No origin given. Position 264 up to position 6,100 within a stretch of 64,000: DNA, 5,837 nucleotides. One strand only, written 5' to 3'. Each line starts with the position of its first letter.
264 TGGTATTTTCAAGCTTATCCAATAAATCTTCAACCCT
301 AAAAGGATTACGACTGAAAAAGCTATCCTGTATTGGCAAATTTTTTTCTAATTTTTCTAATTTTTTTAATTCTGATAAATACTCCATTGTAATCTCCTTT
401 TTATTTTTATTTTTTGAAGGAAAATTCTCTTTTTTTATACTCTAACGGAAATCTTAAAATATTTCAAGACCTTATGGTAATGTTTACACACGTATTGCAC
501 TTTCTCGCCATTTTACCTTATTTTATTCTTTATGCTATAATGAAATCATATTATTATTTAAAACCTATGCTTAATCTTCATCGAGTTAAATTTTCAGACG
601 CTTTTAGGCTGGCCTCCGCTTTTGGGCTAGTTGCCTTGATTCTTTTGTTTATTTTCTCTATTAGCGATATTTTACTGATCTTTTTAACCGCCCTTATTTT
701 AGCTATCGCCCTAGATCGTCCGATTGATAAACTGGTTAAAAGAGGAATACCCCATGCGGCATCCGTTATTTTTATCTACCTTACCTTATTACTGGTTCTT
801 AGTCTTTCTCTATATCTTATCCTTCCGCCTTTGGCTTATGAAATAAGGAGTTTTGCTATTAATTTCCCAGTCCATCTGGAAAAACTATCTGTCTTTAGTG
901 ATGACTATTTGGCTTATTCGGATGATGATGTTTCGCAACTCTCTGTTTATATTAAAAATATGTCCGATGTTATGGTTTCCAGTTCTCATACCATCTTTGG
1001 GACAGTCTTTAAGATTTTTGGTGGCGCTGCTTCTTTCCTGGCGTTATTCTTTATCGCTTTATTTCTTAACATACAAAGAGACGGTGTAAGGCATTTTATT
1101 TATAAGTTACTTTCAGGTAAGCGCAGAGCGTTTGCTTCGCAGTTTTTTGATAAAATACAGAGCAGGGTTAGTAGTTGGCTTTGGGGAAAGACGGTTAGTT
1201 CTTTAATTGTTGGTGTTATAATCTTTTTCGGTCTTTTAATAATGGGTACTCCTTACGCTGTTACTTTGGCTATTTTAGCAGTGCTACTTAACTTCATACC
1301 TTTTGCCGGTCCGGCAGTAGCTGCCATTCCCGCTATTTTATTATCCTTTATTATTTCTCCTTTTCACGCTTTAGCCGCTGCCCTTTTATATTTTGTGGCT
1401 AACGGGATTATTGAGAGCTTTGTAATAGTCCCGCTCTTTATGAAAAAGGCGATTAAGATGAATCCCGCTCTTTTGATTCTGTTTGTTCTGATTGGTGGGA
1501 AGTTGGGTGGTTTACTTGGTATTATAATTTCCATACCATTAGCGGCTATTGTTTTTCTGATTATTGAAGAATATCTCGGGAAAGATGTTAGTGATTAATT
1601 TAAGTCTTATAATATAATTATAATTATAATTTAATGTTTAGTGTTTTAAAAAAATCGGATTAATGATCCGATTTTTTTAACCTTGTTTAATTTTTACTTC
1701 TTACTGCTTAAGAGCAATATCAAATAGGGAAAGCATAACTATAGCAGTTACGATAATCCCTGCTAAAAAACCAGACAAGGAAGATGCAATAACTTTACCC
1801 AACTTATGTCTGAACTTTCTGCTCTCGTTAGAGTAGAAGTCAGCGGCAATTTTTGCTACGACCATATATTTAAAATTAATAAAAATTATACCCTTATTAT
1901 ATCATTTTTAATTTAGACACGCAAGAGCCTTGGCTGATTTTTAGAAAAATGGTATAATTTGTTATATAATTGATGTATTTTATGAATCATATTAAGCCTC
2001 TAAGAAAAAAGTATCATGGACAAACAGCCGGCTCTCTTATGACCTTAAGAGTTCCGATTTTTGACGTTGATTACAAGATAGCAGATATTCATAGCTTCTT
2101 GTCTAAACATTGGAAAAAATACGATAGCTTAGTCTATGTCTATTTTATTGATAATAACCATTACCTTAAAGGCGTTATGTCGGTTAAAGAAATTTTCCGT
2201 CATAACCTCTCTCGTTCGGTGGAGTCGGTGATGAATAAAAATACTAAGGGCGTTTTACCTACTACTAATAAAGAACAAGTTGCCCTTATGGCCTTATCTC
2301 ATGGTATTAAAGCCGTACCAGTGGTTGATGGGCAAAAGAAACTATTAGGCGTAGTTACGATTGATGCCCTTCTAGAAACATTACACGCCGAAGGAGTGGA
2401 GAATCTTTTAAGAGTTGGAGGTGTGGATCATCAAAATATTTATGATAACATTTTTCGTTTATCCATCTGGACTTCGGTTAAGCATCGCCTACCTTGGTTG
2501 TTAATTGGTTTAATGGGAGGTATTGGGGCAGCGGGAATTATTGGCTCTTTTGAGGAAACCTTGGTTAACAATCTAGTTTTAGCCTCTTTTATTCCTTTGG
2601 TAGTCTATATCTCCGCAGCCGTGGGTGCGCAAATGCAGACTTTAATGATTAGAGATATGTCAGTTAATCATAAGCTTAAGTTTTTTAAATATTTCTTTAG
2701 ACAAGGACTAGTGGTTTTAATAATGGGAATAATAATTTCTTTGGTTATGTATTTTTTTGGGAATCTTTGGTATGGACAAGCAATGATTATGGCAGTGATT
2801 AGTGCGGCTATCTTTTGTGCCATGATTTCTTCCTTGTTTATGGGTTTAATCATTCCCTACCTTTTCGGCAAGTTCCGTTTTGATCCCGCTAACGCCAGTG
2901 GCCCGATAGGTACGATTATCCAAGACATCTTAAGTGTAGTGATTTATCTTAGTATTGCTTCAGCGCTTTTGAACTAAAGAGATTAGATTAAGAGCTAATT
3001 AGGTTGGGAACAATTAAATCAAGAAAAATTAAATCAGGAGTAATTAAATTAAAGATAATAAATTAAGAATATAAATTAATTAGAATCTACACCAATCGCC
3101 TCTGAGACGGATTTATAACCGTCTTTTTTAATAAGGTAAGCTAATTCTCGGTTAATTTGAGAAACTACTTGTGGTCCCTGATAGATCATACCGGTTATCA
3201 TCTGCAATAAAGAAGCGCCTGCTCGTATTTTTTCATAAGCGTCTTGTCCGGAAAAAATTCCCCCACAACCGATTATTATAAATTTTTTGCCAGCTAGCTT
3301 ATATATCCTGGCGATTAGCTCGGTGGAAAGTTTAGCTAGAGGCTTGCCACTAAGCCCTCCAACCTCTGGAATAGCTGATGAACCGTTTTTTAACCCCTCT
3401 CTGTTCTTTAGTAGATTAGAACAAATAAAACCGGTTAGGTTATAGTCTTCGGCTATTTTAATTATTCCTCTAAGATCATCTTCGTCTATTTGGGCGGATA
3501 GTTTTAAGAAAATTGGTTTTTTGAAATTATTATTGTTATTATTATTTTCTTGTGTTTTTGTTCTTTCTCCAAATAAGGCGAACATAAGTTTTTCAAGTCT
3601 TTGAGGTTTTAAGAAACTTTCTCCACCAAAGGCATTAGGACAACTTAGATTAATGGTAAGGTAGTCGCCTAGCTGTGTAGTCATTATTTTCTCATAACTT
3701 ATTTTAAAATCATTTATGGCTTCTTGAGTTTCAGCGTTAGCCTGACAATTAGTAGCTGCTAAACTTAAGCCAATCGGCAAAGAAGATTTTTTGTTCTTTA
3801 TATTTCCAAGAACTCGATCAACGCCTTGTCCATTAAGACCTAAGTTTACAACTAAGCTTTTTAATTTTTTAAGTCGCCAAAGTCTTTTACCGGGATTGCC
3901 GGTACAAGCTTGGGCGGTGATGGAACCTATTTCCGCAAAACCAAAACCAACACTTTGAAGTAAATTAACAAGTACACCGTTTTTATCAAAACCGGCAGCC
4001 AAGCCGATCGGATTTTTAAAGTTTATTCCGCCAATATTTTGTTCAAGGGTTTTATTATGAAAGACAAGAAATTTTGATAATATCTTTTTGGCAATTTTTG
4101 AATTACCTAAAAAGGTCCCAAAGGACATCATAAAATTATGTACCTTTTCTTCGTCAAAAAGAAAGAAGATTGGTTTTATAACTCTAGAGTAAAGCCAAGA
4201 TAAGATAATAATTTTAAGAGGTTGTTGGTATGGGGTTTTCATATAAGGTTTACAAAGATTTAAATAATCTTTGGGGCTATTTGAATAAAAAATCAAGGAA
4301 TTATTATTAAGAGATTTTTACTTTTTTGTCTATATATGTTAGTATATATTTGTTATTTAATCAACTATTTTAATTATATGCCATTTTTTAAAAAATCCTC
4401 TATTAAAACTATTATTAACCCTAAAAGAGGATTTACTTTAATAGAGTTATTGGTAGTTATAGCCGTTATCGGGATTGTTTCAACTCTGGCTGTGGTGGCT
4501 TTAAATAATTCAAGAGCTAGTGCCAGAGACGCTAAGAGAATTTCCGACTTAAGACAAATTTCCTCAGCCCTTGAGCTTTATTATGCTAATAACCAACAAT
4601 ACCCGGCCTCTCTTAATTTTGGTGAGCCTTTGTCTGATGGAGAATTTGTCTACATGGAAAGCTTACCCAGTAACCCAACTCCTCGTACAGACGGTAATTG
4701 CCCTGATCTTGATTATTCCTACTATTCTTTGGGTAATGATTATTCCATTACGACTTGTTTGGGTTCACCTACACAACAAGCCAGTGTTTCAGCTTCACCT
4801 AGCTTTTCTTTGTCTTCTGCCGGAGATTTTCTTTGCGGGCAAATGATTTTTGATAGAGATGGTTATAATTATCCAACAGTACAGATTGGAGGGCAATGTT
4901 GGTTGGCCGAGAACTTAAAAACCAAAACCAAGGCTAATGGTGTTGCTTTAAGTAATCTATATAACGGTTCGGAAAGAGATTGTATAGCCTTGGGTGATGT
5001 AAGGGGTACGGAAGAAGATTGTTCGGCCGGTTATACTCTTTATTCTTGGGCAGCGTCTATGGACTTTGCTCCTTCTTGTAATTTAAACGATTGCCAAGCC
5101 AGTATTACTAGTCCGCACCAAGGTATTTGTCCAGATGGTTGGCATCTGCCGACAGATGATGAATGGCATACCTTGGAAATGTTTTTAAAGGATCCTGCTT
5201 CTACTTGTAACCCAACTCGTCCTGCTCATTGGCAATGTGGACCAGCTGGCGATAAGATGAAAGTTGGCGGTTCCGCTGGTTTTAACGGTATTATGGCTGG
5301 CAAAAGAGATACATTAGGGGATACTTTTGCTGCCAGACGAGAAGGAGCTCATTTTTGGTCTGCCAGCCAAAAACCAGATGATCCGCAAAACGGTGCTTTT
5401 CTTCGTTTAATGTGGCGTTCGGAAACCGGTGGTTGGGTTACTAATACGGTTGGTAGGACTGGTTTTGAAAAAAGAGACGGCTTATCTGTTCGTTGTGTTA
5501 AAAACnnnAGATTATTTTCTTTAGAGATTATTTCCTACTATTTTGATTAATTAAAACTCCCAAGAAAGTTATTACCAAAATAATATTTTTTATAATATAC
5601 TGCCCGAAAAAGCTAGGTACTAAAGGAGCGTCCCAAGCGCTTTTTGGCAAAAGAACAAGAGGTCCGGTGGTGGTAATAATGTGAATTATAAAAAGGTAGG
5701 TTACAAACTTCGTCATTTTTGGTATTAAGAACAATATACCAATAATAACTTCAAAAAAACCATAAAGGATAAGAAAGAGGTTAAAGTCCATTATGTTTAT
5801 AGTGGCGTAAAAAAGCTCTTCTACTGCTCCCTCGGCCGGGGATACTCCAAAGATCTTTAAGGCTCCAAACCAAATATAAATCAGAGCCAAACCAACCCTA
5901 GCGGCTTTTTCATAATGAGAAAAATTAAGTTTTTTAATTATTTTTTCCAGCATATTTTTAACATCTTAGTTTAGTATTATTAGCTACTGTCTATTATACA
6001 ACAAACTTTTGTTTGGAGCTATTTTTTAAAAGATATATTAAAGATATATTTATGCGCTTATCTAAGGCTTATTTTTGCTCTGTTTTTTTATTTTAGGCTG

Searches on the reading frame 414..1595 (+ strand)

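Call 74: search_protein_families(library=pfam, proteins=[window:414-1595:+], max_evalue=0.001)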
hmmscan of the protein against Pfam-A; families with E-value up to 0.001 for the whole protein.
window:414-1595:+ (394 aa): 1 family
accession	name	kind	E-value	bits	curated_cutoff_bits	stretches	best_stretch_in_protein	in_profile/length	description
PF01594.21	AI-2E_transport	-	2.7e-53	181.7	34.3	1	68-387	3-326/327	AI-2E family transporter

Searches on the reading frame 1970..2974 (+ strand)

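Call 74: search_protein_families(library=pfam, proteins=[window:1970-2974:+], max_evalue=0.001)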
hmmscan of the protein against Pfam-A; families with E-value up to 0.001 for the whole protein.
window:1970-2974:+ (335 aa): 2 families
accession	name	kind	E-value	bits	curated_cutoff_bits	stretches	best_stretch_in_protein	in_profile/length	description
PF01769.21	MgtE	-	5.3e-22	78.9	27.6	1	208-329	1-125/125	Divalent cation transporter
PF00571.33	CBS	-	3.4e-12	47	24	1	84-138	1-55/57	CBS domain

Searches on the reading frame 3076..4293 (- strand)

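Call 74: search_protein_families(library=pfam, proteins=[window:3076-4293:-], max_evalue=0.001)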
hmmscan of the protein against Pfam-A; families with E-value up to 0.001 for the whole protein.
window:3076-4293:- (405 aa): 1 family
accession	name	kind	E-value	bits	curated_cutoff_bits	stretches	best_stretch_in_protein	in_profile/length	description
PF01180.27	DHO_dh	-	1.3e-61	208.8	27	1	83-385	2-288/291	Dihydroorotate dehydrogenase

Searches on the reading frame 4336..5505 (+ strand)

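Call 74: search_protein_families(library=pfam, proteins=[window:4336-5505:+], max_evalue=0.001)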
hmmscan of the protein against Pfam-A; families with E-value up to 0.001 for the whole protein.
window:4336-5505:+ (390 aa): 2 families
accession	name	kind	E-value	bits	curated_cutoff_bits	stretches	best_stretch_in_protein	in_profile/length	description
PF09603.15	Fib_succ_major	-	2.7e-28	100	33.9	1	182-389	1-187/187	Fibrobacter succinogenes major domain (Fib_succ_major)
PF07963.17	N_methyl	-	9.8e-09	34.9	21.2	1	29-52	3-26/27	Prokaryotic N-terminal methylation motif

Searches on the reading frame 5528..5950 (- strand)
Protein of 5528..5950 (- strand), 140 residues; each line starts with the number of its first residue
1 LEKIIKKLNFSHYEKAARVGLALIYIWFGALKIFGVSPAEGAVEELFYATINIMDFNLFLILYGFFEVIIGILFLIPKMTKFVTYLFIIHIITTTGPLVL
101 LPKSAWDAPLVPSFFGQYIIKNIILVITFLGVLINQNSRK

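Call 3: search_protein_families(library=pfam, proteins=[window:5528-5950:-], max_evalue=1)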
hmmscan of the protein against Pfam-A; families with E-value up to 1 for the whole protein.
window:5528-5950:- (140 aa): 3 families
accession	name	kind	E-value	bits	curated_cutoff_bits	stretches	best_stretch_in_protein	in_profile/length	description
PF07681.17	DoxX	-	8.7e-06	26.7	23.6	1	16-95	4-80/85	DoxX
PF07291.16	MauE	-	0.036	14.8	27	1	16-96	7-85/128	Methylamine utilisation protein MauE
PF13781.11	DoxX_3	-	0.42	11.6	25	1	55-112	33-90/102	DoxX-like family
